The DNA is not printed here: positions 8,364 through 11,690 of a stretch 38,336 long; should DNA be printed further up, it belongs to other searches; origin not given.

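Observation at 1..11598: Five-gene surface-protein operon built from function-unknown PCMD-like and calycin-like modules, with three different anchoring modes plus its own beta-barrel and membrane regulator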

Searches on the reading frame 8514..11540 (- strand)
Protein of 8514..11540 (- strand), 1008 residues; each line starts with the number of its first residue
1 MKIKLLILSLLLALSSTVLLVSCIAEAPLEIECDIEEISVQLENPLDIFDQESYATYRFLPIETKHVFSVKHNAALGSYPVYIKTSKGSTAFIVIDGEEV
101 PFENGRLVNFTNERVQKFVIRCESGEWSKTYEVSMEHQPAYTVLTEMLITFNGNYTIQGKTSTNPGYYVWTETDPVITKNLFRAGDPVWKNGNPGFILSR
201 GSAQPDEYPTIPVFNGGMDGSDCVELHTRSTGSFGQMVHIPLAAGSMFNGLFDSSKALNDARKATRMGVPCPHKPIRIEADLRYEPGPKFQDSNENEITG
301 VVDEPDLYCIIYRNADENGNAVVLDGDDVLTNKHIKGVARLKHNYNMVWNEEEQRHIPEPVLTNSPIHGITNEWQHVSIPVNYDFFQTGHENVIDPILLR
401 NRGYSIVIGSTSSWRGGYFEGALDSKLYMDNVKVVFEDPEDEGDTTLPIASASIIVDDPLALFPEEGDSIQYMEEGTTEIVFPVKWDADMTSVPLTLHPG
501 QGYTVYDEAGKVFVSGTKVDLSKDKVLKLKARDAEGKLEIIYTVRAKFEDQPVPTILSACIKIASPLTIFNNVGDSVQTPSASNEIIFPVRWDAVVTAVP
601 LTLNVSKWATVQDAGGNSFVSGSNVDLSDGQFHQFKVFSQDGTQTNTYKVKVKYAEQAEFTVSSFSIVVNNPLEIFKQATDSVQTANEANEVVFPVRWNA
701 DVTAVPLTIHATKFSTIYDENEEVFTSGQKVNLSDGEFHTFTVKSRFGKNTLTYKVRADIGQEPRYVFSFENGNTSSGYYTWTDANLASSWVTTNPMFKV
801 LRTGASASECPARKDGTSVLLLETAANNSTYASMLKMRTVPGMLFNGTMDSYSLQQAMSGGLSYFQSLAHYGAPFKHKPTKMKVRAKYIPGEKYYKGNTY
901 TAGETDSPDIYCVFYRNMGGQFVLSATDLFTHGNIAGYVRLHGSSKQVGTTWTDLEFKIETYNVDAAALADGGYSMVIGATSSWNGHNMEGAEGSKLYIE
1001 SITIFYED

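Call 8: search_protein_families(library=pfam, proteins=[window:8514-11540:-], max_evalue=0.1)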
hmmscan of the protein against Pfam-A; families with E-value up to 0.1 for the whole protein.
window:8514-11540:- (1008 aa): 5 families
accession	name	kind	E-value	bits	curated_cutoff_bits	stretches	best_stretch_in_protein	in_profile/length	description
PF13201.12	PCMD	-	9.7e-85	284.5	28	2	161-435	10-234/234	Putative carbohydrate metabolism domain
PF19755.4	DUF6242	-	0.00045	20.6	29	1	597-657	56-123/217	Domain of unknown function (DUF6242)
PF12733.13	Cadherin-like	-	0.0016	19.3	24.2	0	614-652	47-86/89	Cadherin-like beta sandwich domain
PF05140.19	ResB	-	0.061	12.6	24.6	1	633-830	212-365/486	ResB-like family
PF03944.20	Endotoxin_C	-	0.089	13.6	21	0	600-664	5-70/142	delta endotoxin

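Call 9: search_protein_families(library=ncbifam, proteins=[window:8514-11540:-], max_evalue=0.1)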
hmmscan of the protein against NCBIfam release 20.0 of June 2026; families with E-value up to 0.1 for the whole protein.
window:8514-11540:- (1008 aa): 1 family
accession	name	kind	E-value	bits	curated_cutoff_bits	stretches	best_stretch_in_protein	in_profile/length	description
NF040829.1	sulfhyd_ShyB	equivalog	0.021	13.8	690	1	894-957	112-177/334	NAD(P)-dependent hydrogenase/sulfhydrogenase 2 subunit beta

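Call 13: search_solved_structures(query=window:8514-11540:-, max_evalue=0.01)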
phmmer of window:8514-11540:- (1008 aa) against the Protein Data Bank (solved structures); distinct sequences matched with E-value up to 0.01: 4.
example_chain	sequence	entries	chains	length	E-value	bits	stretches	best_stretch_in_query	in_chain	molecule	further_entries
3hbz_A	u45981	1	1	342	6.4e-34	120.6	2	115-340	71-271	putative glycoside hydrolase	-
4het_A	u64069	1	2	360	2.8e-33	118.5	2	100-344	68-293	HYPOTHETICAL GLYCOSIDE HYDROLASE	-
3s30_A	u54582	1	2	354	4.2e-32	114.6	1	71-439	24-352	Hypothetical glycoside hydrolase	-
4jrl_A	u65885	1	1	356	3.8e-28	101.5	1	114-343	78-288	putative glycoside hydrolase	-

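Call 21: find_encoding_contigs(protein=window:8517-11540:-, flank=10000, max_places=6)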
Protein window:8517-11540:- (1008 aa): 22 contigs read that carry it; 6 places shown.
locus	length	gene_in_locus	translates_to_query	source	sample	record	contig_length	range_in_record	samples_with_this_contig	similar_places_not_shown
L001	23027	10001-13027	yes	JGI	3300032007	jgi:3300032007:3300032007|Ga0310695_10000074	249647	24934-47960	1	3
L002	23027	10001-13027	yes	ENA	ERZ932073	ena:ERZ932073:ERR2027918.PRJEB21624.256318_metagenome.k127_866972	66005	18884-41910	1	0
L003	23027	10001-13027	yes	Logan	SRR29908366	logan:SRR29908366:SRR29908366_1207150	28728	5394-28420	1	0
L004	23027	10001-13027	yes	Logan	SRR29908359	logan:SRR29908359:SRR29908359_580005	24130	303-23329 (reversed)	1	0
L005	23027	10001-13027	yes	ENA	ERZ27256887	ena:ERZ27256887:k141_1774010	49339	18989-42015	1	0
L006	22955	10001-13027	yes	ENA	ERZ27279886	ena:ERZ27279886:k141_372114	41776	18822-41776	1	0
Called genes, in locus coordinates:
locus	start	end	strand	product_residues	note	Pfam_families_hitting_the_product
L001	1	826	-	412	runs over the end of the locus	PF01098:FTSW_RODA_SPOVE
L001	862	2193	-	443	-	PF21377:MurD_N, PF21799:MurD-like_N, PF08245:Mur_ligase_M, PF02875:Mur_ligase_C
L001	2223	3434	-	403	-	PF00953:Glycos_transf_4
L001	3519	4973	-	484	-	PF01225:Mur_ligase, PF08245:Mur_ligase_M, PF02875:Mur_ligase_C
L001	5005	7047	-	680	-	PF03717:PBP_dimer, PF00905:Transpeptidase, PF03793:PASTA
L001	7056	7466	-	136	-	PF19579:FtsL_2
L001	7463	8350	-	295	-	PF01728:FtsJ (faint), PF01795:Methyltransf_5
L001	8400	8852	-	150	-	PF02381:MraZ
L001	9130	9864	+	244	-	PF00160:Pro_isomerase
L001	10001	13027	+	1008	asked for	PF13201:PCMD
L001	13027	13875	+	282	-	PF13568:OMP_b-brl_2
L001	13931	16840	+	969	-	PF09479:Flg_new, PF13944:Calycin_like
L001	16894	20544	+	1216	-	-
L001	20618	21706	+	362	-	-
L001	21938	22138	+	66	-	-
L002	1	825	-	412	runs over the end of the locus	PF01098:FTSW_RODA_SPOVE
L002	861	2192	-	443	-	PF21377:MurD_N, PF21799:MurD-like_N, PF08245:Mur_ligase_M, PF02875:Mur_ligase_C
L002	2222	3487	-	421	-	PF00953:Glycos_transf_4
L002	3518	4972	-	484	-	PF01225:Mur_ligase, PF08245:Mur_ligase_M, PF02875:Mur_ligase_C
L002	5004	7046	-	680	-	PF03717:PBP_dimer, PF00905:Transpeptidase, PF03793:PASTA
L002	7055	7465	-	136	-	PF19579:FtsL_2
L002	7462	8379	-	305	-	PF01795:Methyltransf_5, PF01728:FtsJ (faint)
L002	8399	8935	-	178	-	PF02381:MraZ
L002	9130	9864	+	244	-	PF00160:Pro_isomerase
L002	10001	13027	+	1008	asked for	PF13201:PCMD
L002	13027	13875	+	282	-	PF13568:OMP_b-brl_2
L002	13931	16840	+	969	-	PF09479:Flg_new, PF13944:Calycin_like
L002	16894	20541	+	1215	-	-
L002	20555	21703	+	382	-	-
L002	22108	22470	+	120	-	-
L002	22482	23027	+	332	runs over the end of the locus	PF13444:Acetyltransf_5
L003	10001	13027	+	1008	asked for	PF13201:PCMD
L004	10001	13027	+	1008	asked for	PF13201:PCMD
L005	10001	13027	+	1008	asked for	PF13201:PCMD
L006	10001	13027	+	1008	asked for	PF13201:PCMD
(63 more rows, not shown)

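Call 25: find_homologous_proteins(query=L002:20555-21700:+, max_evalue=0.001)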
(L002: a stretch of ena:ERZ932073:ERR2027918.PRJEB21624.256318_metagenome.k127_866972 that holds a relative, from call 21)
Query L002:20555-21700:+ (382 aa): 272 proteins with E <= 0.001 among 2603 candidates; the best 120 are listed.
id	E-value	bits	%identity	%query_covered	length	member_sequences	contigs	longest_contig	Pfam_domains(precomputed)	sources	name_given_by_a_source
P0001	7.2e-254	860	98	99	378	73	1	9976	-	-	-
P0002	1.7e-228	776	87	99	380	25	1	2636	-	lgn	-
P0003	1.8e-205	701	78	99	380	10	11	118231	-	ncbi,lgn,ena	-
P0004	1.6e-198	678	77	96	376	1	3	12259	-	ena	-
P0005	1.5e-174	599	84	78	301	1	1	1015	-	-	-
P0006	1.5e-139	484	57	97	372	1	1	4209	-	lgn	-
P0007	2.9e-138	479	58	97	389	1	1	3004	PF12833.14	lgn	-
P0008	2.2e-133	463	56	98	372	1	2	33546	-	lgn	-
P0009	1.1e-132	461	56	91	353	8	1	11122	-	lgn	-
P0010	3.1e-131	456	55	96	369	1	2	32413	-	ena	-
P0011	1.2e-129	451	52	97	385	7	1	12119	-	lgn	-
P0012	1.9e-123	431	53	96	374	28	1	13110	-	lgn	-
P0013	3.2e-123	430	52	96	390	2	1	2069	PF12833.14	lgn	-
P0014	4.6e-122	426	52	96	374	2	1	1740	PF12833.14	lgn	-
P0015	4.7e-122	426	53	97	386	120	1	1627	-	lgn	-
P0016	7.0e-122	425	52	96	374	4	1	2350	PF12833.14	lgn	-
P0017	8.9e-122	425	50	97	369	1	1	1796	PF12833.14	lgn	-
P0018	1.2e-121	425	52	97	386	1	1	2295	PF12833.14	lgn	-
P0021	6.3e-120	419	51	97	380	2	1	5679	PF12833.14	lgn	-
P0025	1.1e-118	415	50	99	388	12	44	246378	-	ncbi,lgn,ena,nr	ncbi:MAG: hypothetical protein NC208_02885 [Bacteroides sp.]|nr:hypothetical protein [Bacteroides sp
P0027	3.4e-118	413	50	98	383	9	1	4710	PF12833.14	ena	-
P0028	4.5e-118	413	50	98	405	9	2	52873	PF12833.14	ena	-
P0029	3.6e-117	410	51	98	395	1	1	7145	PF12833.14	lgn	-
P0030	3.6e-117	410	51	98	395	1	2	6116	PF12833.14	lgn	-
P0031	3.6e-117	410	51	98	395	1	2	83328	PF12833.14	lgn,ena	-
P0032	5.1e-117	409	51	98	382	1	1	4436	PF12833.14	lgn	-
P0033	1.0e-116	408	51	97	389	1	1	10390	PF12833.14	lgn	-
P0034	1.0e-116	408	51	99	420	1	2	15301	PF12833.14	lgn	-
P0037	9.8e-116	405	48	98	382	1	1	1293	PF12833.14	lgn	-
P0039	3.5e-115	403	49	97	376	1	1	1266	PF12833.14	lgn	-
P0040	4.0e-115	403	46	100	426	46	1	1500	PF12833.14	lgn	-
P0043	1.2e-114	402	49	97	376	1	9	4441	PF12833.14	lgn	-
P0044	1.6e-114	401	49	97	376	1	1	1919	PF12833.14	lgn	-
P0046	1.7e-114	401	49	97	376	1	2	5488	PF12833.14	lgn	-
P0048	4.8e-114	400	49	97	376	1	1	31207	PF12833.14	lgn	-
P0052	1.2e-113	398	49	96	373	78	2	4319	PF12833.14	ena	-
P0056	6.5e-113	396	49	97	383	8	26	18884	PF12833.14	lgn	-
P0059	1.7e-112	395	46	97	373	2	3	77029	PF12833.14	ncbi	-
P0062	5.7e-112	393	49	99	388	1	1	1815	PF12833.14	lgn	-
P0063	6.7e-112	393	51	95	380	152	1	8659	PF12833.14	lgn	-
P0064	8.8e-112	392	49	99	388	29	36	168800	PF12833.14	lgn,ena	-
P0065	3.9e-111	390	48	99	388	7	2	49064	PF12833.14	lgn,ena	-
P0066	4.0e-111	390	48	99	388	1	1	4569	PF12833.14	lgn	-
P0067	4.4e-111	390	49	97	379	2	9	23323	PF12833.14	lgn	-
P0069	7.4e-111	389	49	96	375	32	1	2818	PF12833.14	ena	-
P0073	1.2e-110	388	48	97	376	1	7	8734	PF12833.14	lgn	-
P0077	1.4e-110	388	50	97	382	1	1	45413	PF12833.14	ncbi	-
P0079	2.4e-110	387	48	98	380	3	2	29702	PF12833.14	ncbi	-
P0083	1.3e-109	385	47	99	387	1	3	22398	PF12833.14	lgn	-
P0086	3.5e-108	380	46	97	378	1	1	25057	PF12833.14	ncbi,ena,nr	ncbi:MAG: hypothetical protein IJR87_02320 [Bacteroidaceae bacterium]|nr:hypothetical protein [Bacte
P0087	7.2e-108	379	48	96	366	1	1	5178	PF12833.14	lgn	-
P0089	1.6e-107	378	47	97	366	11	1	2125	PF12833.14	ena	-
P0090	3.0e-107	377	46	99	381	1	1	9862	PF12833.14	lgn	-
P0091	3.0e-107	377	46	99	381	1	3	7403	PF12833.14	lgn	-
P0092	4.2e-107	377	46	99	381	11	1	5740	PF12833.14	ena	-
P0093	9.6e-107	376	47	97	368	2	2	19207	PF12833.14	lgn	-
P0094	1.0e-106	376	47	97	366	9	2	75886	PF12833.14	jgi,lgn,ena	-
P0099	8.6e-106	372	46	97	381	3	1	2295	PF12833.14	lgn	-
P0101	1.7e-105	371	46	97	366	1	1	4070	PF12833.14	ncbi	-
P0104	2.9e-105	371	47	96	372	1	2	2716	PF12833.14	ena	-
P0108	5.3e-105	370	46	97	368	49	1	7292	PF12833.14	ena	-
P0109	6.2e-105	370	45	96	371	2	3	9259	PF12833.14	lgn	-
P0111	8.8e-105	369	46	97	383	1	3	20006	PF12833.14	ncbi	-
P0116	5.6e-103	363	44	96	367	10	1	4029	PF12833.14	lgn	-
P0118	8.4e-103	363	47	97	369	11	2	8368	PF12833.14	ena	-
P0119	9.7e-103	362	47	97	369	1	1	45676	PF12833.14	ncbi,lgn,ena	-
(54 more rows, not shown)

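Call 26: search_protein_families(library=pfam, proteins=[L002:20555-21700:+], max_evalue=10)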
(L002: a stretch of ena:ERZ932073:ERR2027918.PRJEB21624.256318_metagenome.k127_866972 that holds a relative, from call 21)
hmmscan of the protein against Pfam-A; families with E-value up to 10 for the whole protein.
L002:20555-21700:+ (382 aa): 1 family
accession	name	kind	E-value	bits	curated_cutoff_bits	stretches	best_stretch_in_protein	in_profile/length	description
PF12833.13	HTH_18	-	0.00017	22.2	33.6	1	297-373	1-77/80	Helix-turn-helix domain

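Call 27: find_encoding_contigs(protein=P0025, flank=10000, max_places=3)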
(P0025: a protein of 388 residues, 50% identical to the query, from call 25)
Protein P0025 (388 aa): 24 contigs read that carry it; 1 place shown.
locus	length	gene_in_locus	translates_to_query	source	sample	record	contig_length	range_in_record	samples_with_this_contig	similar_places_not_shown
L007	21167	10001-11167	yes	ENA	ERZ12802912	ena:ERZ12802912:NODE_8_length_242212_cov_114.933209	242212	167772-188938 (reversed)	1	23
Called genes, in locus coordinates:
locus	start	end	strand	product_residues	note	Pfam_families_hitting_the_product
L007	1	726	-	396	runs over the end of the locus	PF01098:FTSW_RODA_SPOVE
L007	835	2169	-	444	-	PF21377:MurD_N, PF21799:MurD-like_N, PF08245:Mur_ligase_M, PF02875:Mur_ligase_C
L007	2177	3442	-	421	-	PF00953:Glycos_transf_4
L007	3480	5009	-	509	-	PF01225:Mur_ligase, PF08245:Mur_ligase_M, PF02875:Mur_ligase_C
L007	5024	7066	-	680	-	PF03717:PBP_dimer, PF00905:Transpeptidase, PF03793:PASTA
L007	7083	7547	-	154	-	PF19579:FtsL_2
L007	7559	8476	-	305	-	PF01795:Methyltransf_5, PF01728:FtsJ (faint)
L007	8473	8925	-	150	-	PF02381:MraZ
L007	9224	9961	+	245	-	PF00160:Pro_isomerase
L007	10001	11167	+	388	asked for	-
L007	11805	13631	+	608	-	PF07523:Big_3 (faint)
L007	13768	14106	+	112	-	-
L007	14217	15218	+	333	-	PF13444:Acetyltransf_5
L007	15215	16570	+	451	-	PF01966:HD (weak), PF13286:HD_assoc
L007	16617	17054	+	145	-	PF00692:dUTPase, PF22769:DCD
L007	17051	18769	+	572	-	PF13424:TPR_12 (faint), PF13429:TPR_15 (faint), PF00515:TPR_1 (faint), PF07719:TPR_2 (faint), PF12895:ANAPC3 (faint), PF13174:TPR_6 (faint), PF25062:ARM_TT21_N (weak), PF23914:TPR_CcmH_CycH (weak), +9 more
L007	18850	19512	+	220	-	PF14125:DUF4292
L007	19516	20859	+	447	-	PF01551:Peptidase_M23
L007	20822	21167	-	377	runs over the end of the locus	PF04389:Peptidase_M28 (weak), PF01546:Peptidase_M20, PF07687:M20_dimer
